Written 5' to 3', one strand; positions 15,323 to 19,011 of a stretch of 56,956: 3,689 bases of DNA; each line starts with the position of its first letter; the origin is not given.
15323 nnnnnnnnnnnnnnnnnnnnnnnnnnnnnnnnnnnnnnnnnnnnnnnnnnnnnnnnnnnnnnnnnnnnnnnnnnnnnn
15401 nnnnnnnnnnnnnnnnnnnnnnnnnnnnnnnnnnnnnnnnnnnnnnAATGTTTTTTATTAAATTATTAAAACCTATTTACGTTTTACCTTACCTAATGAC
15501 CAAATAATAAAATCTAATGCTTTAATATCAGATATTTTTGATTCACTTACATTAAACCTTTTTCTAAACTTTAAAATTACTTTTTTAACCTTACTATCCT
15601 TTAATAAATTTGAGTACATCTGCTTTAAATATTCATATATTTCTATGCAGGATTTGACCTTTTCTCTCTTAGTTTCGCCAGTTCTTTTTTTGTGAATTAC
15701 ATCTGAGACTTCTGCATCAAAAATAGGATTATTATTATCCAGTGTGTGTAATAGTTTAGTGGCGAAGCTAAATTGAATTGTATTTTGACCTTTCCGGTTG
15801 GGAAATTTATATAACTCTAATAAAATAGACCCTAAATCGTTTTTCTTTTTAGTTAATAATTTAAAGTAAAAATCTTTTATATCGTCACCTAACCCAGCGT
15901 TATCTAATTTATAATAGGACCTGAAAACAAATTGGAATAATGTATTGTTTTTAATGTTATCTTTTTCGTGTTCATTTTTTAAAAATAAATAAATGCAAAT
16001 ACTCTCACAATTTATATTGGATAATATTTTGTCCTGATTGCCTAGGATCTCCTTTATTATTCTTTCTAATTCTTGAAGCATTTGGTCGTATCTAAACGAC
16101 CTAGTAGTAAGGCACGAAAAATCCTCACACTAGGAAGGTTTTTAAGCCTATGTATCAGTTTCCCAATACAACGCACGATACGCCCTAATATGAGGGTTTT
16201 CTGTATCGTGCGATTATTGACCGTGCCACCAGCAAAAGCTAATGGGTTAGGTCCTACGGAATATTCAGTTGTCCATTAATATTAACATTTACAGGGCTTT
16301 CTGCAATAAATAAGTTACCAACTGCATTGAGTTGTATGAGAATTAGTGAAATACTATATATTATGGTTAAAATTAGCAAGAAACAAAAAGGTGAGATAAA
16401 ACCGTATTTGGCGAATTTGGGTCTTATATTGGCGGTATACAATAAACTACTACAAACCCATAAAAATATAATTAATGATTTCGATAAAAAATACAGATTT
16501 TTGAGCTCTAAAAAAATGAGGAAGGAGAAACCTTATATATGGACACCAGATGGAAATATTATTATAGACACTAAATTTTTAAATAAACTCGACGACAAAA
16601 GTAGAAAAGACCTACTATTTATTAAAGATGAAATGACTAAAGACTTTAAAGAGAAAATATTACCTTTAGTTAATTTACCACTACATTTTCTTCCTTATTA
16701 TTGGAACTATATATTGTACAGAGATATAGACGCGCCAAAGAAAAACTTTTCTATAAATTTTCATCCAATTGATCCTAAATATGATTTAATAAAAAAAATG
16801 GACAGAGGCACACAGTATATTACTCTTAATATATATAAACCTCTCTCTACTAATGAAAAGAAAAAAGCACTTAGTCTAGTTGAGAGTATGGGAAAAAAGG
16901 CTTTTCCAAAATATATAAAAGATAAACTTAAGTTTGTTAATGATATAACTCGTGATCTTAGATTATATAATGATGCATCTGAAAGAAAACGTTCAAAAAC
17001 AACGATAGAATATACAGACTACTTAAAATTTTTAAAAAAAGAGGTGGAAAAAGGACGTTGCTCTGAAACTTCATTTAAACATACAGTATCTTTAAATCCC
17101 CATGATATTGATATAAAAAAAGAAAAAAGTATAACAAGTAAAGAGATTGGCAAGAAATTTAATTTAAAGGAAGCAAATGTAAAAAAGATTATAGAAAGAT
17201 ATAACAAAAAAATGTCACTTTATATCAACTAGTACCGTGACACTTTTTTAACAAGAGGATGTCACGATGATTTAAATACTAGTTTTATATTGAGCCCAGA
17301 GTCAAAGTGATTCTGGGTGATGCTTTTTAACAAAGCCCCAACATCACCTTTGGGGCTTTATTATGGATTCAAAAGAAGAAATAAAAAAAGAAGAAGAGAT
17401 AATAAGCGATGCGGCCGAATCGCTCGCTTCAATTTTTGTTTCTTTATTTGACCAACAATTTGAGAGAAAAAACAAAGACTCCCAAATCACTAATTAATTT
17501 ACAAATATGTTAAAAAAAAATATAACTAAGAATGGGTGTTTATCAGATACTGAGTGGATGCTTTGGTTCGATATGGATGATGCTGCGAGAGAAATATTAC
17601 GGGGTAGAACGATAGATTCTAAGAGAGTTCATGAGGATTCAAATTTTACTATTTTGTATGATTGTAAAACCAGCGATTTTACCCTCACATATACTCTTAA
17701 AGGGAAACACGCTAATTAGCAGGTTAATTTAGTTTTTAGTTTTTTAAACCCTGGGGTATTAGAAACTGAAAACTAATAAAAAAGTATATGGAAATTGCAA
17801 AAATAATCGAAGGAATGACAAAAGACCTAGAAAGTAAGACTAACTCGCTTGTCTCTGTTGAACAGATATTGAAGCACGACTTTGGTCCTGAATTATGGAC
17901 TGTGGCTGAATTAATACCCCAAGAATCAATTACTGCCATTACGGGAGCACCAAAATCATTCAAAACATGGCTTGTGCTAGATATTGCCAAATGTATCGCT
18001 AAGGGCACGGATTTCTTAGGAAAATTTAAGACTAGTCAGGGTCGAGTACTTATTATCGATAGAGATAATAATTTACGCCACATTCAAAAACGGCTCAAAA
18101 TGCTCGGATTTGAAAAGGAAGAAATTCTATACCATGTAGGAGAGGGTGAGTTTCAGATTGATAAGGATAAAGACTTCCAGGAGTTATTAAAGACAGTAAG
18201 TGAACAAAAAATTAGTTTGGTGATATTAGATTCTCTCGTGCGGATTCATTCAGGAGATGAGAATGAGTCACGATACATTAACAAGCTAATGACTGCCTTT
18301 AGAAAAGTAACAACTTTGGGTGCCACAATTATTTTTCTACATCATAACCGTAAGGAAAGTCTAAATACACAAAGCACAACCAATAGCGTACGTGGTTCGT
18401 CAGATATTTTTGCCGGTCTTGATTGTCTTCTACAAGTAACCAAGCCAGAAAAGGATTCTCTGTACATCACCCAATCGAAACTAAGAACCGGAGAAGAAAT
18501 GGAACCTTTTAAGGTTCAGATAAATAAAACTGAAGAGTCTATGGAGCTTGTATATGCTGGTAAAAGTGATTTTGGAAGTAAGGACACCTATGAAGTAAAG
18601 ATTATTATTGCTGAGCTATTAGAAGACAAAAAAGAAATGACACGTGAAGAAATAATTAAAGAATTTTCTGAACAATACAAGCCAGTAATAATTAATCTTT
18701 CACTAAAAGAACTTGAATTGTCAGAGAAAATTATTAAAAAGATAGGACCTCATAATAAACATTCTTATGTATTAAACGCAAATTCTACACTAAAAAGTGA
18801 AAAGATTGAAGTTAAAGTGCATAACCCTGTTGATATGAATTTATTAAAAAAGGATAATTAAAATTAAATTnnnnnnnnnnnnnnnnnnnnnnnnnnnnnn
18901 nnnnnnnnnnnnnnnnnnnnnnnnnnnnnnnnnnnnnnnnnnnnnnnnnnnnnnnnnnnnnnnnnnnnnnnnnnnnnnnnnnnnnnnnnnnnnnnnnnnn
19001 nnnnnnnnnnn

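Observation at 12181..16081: Unclassified 711 aa reverse transcriptase with a large C-terminal domain and three small upstream genes: a candidate RT-based defence module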

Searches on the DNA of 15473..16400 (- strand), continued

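Call 116: search_with_rna_model(model_id=R1, sources=[L210, L211, L212, L213, L214], max_evalue=0.01)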
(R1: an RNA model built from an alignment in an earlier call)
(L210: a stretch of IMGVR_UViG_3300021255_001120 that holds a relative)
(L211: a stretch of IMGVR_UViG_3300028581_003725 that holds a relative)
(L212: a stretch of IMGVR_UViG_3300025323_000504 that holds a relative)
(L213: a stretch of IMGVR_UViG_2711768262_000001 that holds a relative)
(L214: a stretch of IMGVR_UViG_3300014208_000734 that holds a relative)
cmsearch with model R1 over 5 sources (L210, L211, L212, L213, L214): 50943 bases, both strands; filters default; matches with E-value up to 0.01: 4.
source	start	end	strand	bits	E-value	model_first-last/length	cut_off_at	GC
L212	5847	5986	+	82.6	7.6e-19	1-139/139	no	0.49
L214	4745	4877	+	70.3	8.2e-16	1-139/139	no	0.44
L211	4990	5130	+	54.1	7.8e-12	1-139/139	no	0.45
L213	1833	1967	+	38.4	5.7e-08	1-139/139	no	0.55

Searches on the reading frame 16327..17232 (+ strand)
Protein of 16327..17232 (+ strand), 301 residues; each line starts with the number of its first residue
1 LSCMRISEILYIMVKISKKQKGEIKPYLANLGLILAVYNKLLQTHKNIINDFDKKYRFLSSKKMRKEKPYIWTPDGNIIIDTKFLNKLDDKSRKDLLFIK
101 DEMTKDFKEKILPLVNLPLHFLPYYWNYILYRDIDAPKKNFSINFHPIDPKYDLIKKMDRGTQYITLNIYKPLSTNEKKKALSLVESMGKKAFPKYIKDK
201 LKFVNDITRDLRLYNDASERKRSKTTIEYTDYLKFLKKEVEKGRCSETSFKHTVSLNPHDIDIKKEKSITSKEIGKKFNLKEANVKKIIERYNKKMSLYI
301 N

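Call 3: search_protein_families(library=pfam, proteins=[window:16327-17232:+], max_evalue=0.1)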
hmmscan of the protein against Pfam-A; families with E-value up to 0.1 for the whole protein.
window:16327-17232:+ (301 aa): 0 families

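Call 4: search_protein_families(library=padloc, proteins=[window:16327-17232:+], max_evalue=0.1)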
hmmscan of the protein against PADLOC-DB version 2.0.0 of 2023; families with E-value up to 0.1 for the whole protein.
window:16327-17232:+ (301 aa): 0 families

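Call 5: search_protein_families(library=ncbifam, proteins=[window:16327-17232:+], max_evalue=0.1)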
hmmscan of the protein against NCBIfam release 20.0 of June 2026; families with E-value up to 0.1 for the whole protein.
window:16327-17232:+ (301 aa): 0 families

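Call 36: search_protein_families(library=phrogs, proteins=[window:16327-17232:+], max_evalue=0.01)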
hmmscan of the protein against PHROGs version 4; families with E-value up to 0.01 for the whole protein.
window:16327-17232:+ (301 aa): 0 families

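Call 40: find_related_loci(query=window:16327-17232:+, collection=viral_contigs, flank=5000)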
Query window:16327-17232:+ (301 aa) in viral_contigs; peptide patterns used: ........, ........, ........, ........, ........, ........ (x = any residue, [..] = any of these).
20 stretches matched a pattern, but none encodes a relative of the query by tblastn (E <= 1e-3).

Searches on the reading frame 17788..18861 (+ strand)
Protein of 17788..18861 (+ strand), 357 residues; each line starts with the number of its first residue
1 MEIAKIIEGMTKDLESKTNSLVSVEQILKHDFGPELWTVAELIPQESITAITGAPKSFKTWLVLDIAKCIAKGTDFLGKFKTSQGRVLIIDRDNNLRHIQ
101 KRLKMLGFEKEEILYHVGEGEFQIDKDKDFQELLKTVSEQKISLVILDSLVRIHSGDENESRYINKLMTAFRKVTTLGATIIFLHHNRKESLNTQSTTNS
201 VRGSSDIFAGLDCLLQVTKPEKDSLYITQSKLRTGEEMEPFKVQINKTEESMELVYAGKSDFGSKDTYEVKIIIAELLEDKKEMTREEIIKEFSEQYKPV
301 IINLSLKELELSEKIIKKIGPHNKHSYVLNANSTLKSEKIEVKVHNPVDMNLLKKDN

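Call 3: search_protein_families(library=pfam, proteins=[window:17788-18861:+], max_evalue=0.1)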
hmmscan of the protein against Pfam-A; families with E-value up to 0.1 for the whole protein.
window:17788-18861:+ (357 aa): 2 families
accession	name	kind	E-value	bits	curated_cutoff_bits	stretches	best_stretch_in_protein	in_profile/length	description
PF13481.12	AAA_25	-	3.2e-27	95.9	27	1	28-190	15-193/195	AAA domain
PF00004.35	AAA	-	0.046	14.6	21.2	0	122-194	38-116/131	ATPase family associated with various cellular activities (AAA)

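Call 4: search_protein_families(library=padloc, proteins=[window:17788-18861:+], max_evalue=0.1)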
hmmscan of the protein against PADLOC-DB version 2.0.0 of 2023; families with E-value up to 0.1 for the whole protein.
window:17788-18861:+ (357 aa): 1 family
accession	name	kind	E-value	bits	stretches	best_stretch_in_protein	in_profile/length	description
PDLC04140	mad8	-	0.00048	17.7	1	41-182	21-101/314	mads_8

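Call 5: search_protein_families(library=ncbifam, proteins=[window:17788-18861:+], max_evalue=0.1)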
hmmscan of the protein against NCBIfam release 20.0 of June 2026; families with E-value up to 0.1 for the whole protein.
window:17788-18861:+ (357 aa): 3 families
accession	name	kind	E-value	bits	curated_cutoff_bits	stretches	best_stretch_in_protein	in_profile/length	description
NF052589.1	ArlH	equivalog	9.5e-05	22.2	215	1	126-211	100-182/229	archaellum protein ArlH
NF003743.0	PRK05340.1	equivalog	0.00017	20.8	134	1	128-188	21-81/242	UDP-2,3-diacylglucosamine diphosphatase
TIGR01854.1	lipid_A_lpxH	equivalog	0.0017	17.7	190.35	1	129-189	19-79/231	UDP-2,3-diacylglucosamine diphosphatase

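Call 36: search_protein_families(library=phrogs, proteins=[window:17788-18861:+], max_evalue=0.01)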
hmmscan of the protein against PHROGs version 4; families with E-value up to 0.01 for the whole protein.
window:17788-18861:+ (357 aa): 14 families
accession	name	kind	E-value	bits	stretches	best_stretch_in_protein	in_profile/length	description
phrog_3123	-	unknown function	7.3e-28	98.5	1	34-239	329-560/583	-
phrog_1284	-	unknown function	3e-26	93.5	1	33-194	22-191/306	-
phrog_906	-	DNA, RNA and nucleotide metabolism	2.6e-22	80.4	1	31-249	512-725/872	DNA polymerase/primase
phrog_6357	-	unknown function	2.2e-19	70.9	1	36-243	21-217/321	-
phrog_2597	-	DNA, RNA and nucleotide metabolism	6.2e-18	65.7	1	5-285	330-607/747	DNA primase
phrog_2850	-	unknown function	5.9e-16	59.4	1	37-239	149-354/465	-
phrog_25693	-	unknown function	6.8e-16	58.9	1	31-207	35-228/405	-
phrog_239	-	DNA, RNA and nucleotide metabolism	5.9e-11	43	1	41-247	353-591/801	DNA primase/helicase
phrog_3228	-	DNA, RNA and nucleotide metabolism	6.7e-09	35.6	1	39-255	367-600/766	replicative helicase-primase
phrog_6012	-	DNA, RNA and nucleotide metabolism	1.8e-08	35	1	33-253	133-362/447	DNA helicase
phrog_97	-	other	0.00016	22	1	43-322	70-331/506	UvsX-like recombinase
phrog_30286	-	unknown function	0.00063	19.1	1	31-216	99-294/590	-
phrog_243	-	DNA, RNA and nucleotide metabolism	0.00074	19.5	0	134-201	135-208/273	DnaB-like replicative helicase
phrog_13004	-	unknown function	0.00074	19.4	1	43-192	130-293/363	-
